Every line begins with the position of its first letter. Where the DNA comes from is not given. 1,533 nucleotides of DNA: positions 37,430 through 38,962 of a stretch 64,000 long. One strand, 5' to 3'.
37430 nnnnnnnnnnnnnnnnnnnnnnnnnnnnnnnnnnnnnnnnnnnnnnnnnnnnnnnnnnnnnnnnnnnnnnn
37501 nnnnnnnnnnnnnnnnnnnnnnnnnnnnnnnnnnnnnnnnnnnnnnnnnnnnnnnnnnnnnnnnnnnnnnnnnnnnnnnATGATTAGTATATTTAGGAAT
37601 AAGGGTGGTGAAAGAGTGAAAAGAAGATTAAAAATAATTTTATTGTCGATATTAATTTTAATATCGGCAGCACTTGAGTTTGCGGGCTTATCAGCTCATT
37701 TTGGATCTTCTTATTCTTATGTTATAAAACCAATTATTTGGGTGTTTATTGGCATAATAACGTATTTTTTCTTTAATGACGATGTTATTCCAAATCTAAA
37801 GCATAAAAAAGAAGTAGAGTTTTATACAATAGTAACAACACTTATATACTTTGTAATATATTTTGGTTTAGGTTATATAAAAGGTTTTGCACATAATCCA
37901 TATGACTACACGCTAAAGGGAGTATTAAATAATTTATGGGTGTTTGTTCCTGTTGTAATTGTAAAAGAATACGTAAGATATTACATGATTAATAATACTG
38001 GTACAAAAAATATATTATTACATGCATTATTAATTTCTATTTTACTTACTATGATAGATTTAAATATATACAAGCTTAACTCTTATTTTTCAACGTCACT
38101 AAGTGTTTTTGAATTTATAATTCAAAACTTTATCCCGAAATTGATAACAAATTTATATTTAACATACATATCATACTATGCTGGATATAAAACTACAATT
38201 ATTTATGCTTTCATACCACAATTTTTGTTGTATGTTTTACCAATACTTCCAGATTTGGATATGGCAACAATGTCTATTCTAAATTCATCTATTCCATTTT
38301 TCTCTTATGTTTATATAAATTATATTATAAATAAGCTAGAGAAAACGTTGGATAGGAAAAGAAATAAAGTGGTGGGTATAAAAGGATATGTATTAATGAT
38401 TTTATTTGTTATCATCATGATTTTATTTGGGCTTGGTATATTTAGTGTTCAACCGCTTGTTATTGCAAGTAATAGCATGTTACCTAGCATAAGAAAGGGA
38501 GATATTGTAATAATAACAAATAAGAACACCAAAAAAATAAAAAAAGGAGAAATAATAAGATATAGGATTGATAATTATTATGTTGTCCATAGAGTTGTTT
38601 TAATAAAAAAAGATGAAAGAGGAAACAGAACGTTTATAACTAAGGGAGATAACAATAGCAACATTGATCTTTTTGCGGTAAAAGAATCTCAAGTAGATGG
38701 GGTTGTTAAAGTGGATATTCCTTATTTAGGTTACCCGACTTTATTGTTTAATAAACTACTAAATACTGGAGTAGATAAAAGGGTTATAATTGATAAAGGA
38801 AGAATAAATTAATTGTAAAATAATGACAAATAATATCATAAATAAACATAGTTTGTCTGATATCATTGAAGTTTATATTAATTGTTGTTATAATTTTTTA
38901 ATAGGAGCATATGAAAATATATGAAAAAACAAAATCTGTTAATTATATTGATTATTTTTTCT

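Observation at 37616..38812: SipW-type signal peptidase carrying a ~260-aa polytopic N-terminal domain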

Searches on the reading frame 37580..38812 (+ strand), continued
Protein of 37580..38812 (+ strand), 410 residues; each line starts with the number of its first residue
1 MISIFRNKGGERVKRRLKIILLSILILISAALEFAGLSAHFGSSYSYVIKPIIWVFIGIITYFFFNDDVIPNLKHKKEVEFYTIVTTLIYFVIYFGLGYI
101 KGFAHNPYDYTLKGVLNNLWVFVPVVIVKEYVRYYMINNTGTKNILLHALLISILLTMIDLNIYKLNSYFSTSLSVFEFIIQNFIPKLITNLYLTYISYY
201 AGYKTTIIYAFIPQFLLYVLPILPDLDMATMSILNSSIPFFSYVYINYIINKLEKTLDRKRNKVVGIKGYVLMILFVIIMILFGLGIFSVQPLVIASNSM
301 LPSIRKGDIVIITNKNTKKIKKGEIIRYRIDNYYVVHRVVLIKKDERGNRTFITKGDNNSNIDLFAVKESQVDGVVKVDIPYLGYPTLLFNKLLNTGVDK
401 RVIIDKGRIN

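Call 57: find_homologous_proteins(query=L033:5948-6688:+, max_evalue=0.001)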
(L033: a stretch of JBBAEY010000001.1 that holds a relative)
Query L033:5948-6688:+ (247 aa): 39 proteins with E <= 0.001 among 539 candidates.
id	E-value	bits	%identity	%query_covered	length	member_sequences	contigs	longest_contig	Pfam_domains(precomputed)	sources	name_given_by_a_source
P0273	3.7e-158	542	100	100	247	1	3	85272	PF02517.22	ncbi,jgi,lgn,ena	ncbi:MAG: type II CAAX endopeptidase family protein [Tissierellaceae bacterium]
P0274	3.3e-92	326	59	98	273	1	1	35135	PF02517.22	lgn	-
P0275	3.3e-88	313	59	100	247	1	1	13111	PF02517.22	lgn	-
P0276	3.8e-87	310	58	100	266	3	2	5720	PF02517.22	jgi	-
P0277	6.4e-87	309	55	100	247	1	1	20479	PF02517.22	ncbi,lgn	-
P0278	6.6e-87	309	57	98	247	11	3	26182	PF02517.22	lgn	-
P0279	1.3e-84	301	56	98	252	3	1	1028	PF02517.22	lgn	-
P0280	2.2e-84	301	55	94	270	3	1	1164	PF02517.22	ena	-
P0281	2.9e-84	300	54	99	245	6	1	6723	PF02517.22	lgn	-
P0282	7.9e-84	299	55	97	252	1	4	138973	PF02517.22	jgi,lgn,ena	-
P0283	1.0e-83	298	58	91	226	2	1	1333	PF02517.22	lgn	-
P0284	1.3e-82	295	57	94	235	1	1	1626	PF02517.22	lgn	-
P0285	2.0e-82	294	53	99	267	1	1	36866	PF02517.22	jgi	jgi:uncharacterized protein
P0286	4.9e-82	293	56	98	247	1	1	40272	PF02517.22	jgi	-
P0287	7.0e-81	289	53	96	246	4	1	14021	PF02517.22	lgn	-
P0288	9.6e-81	289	63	81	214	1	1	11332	PF02517.22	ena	-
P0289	3.1e-77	277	58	84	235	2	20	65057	PF02517.22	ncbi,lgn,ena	-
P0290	2.4e-76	274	52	98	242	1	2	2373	PF02517.22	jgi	-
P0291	7.8e-71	256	47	94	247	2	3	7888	PF02517.22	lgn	-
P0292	2.6e-65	238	46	100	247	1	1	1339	PF02517.22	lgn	-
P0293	7.8e-64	233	50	99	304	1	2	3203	PF02517.22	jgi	-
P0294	9.9e-64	233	45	100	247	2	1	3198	PF02517.22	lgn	-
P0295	1.1e-63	233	48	93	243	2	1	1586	PF02517.22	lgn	-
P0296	3.5e-63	231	47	100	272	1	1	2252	PF02517.22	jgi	jgi:uncharacterized protein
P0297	1.3e-61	226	48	100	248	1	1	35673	PF02517.22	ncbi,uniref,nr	ncbi:hypothetical protein CPJCM30710_30290 [Clostridium polyendosporum]|uniref:CAAX prenyl protease 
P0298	1.0e-60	223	47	91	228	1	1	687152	PF02517.22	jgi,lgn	-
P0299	1.7e-60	223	48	84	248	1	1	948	PF02517.22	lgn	-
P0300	2.4e-59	219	46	95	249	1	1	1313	PF02517.22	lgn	-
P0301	1.5e-57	213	43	97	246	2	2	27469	PF02517.22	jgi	jgi:membrane protease YdiL (CAAX protease family)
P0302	7.3e-57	211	48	91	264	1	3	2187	PF02517.22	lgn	-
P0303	7.1e-53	198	45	92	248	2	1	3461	PF02517.22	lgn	-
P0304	1.4e-52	197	40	98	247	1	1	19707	PF02517.22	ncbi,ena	-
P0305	7.0e-52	194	46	84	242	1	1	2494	PF02517.22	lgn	-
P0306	2.2e-49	186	45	91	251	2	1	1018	PF02517.22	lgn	-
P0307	5.0e-46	175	52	68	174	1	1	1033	PF02517.22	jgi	jgi:membrane protease YdiL (CAAX protease family)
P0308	1.2e-28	118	36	95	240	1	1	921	PF02517.22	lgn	-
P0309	7.4e-5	40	35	40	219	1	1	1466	PF02517.22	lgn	-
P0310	1.9e-4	39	34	41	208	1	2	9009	PF02517.22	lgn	-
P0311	3.6e-4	38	21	72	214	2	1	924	PF02517.22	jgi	jgi:hypothetical protein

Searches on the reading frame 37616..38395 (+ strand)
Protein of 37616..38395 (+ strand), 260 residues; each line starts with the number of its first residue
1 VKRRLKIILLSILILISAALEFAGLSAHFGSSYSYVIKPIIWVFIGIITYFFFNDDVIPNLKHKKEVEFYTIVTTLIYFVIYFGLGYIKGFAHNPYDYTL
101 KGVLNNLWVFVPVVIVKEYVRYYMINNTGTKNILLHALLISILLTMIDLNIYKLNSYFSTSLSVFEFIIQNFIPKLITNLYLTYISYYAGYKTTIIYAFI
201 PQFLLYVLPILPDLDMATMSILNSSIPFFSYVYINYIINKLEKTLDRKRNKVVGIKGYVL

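Call 13: search_protein_representatives(protein=window:37616-38395:+)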
Query: 260 residues. Proteins with E-value up to 0.001 (for the whole library): 816; up to 1e-10: 279; up to 1e-30: 10. The best 150 are listed.
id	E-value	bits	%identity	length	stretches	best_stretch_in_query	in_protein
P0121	2.2e-87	309.5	55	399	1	1-259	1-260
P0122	2.5e-72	260.1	74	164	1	1-163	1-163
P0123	1.4e-56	208.6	48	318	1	1-201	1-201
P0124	5.3e-53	196.8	41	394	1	2-251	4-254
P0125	4.0e-45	171.0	36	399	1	3-259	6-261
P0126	4.7e-41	157.7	56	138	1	1-133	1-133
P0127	1.5e-36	143.0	36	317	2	9-240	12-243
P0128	1.1e-35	140.1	54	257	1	141-259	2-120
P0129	1.8e-35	139.4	67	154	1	38-132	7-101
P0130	3.6e-35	138.4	34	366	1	28-252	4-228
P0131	1.4e-26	110.3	32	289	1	2-246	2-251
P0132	2.6e-26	109.4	32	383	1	4-248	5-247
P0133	2.0e-25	106.5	30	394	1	4-251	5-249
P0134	4.0e-25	105.5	34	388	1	4-257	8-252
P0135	5.5e-25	105.1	32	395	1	7-247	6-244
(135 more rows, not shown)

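Call 41: predict_structure(alignment_id=A3)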
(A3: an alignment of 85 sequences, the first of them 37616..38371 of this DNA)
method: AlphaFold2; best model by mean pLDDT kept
length: 252 residues; sequences in the alignment: 85
mean_pLDDT: 95.4   pTM: 0.91
mean pLDDT of the five models: 95.4, 94.9, 94.9, 94.7, 94.7
residues with pLDDT >= 90: 233; 70-90: 18; 50-70: 1; < 50: 0
segments of 3 or more residues with pLDDT < 50: none
pLDDT, mean of each block of 10 residues (from residue 1): 91 96 94 96 97 86 97 98 98 96 95 97 95 97 96 90 96 98 98 97 95 97 98 98 93 72
secondary structure, 60 per line:
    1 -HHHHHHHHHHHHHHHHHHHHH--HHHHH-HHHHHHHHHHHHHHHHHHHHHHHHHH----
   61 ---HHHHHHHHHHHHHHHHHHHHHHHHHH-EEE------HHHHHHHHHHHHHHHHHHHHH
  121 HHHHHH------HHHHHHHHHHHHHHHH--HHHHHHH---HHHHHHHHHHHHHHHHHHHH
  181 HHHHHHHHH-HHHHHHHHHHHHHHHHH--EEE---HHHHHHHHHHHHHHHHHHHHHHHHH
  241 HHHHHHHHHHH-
elements in order: H2-22 H25-29 H31-56 H64-89 E91-93 H100-126 H133-148 H151-157 H161-189 H191-207 E210-212 H216-251

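Call 49: search_solved_structures(query=A4, max_evalue=10, show_alignments=3)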
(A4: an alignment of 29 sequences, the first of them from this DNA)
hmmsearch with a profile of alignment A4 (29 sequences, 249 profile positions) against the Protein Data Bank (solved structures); distinct sequences matched with E-value up to 10: 2.
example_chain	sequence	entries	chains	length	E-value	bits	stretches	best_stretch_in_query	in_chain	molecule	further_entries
6cu3_A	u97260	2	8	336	1.2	11.6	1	87-169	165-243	protein arginine N-methyltransferase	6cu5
8dur_A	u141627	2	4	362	1.4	11.4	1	87-169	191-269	Protein arginine N-methyltransferase 1 (PRMT1) | PUA domain-containing protein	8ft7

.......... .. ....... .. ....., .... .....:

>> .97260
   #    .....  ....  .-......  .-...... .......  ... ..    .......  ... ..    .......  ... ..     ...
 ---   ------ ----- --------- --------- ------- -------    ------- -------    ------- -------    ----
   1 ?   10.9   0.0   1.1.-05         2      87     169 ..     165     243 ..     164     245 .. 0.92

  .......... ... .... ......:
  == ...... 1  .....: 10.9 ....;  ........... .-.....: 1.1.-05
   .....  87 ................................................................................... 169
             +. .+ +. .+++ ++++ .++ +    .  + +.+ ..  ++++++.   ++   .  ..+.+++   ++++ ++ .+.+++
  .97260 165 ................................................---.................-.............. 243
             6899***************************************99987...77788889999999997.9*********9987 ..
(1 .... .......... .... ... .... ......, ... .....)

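Call 77: fold_search(model_id=the predicted structure, library=pdb)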
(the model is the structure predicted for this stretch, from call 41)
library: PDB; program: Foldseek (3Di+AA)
matches with E <= 10: 55; with E <= 0.001: 0
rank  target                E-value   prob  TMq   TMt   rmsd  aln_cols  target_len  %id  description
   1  4wwj_A                1.1e+00  0.12  0.19  0.19  15.0       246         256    9  UndA, an oxygen-activating, non-heme iron dependent desaturase/decarboxylase (released 2014-12-24)
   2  4wx0_B                1.7e+00  0.11  0.20  0.19  15.6       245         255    7  UndA complexed with beta-hydroxydodecanoic acid (released 2014-12-24)
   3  6p5q_A                1.7e+00  0.10  0.19  0.19  15.8       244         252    8  X-ray structure of Fe(II)-soaked UndA bound to lauric acid (released 2019-09-18)
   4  5hxh_B                2.4e+00  0.07  0.18  0.17  15.9       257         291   12  Structural mechanisms of extracellular ion exchange and induced binding-site occlusion in the sodium-calcium exchanger (released 2016-05-11)
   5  9ot0                  3.0e+00  0.11  0.23  0.26  20.9       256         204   15  Antarctic Rhodopsin crystallized in LCP at pH 4.6 (released 2025-11-26)
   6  6ibl_B                3.3e+00  0.06  0.16  0.11  20.9       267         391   12  ACTIVATED TURKEY BETA1 ADRENOCEPTOR WITH BOUND AGONIST FORMOTEROL AND NANOBODY Nb80 (released 2019-01-09)
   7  6ibl_A                3.6e+00  0.06  0.16  0.11  20.8       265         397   12  ACTIVATED TURKEY BETA1 ADRENOCEPTOR WITH BOUND AGONIST FORMOTEROL AND NANOBODY Nb80 (released 2019-01-09)
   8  5g2d                  4.3e+00  0.03  0.15  0.15  20.1       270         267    9  The crystal structure of light-driven chloride pump ClR (T102N) mutant at pH 4.5. (released 2016-10-19)
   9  8jgf_R                4.5e+00  0.04  0.17  0.18  18.3       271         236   10  CryoEM structure of Gq-coupled MRGPRX1 with peptide agonist BAM8-22 (released 2024-01-10)
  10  5ogk_B                4.7e+00  0.08  0.25  0.22  12.3       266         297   14  Crystal structure of a nucleotide sugar transporter with bound nucleotide sugar. (released 2017-11-22)
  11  6i1z_B                4.7e+00  0.07  0.25  0.22  13.2       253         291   13  Outward facing structure of apo CST (released 2019-06-05)
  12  3oql_B                4.7e+00  0.03  0.14  0.14  14.1       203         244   11  Crystal structure of a TenA homolog (PSPTO1738) from Pseudomonas syringae pv. tomato str. DC3000 at 2.54 A resolution (released 2010-10-06)
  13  8ugy_R                5.0e+00  0.04  0.15  0.15  21.6       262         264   13  Serotonin 1E receptor (5-HT1eR)-Gi1 Complex bound with Mianserin (released 2024-05-01)
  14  5kya_E                5.2e+00  0.05  0.16  0.16  19.8       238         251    7  Brain penetrant liver X receptor (LXR) modulators based on a 2,4,5,6-tetrahydropyrrolo[3,4-c]pyrazole core (released 2016-09-21)
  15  9u3u                  5.2e+00  0.04  0.18  0.08  22.3       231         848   11  Cryo-EM structure of human AC9_delC (released 2025-06-11)
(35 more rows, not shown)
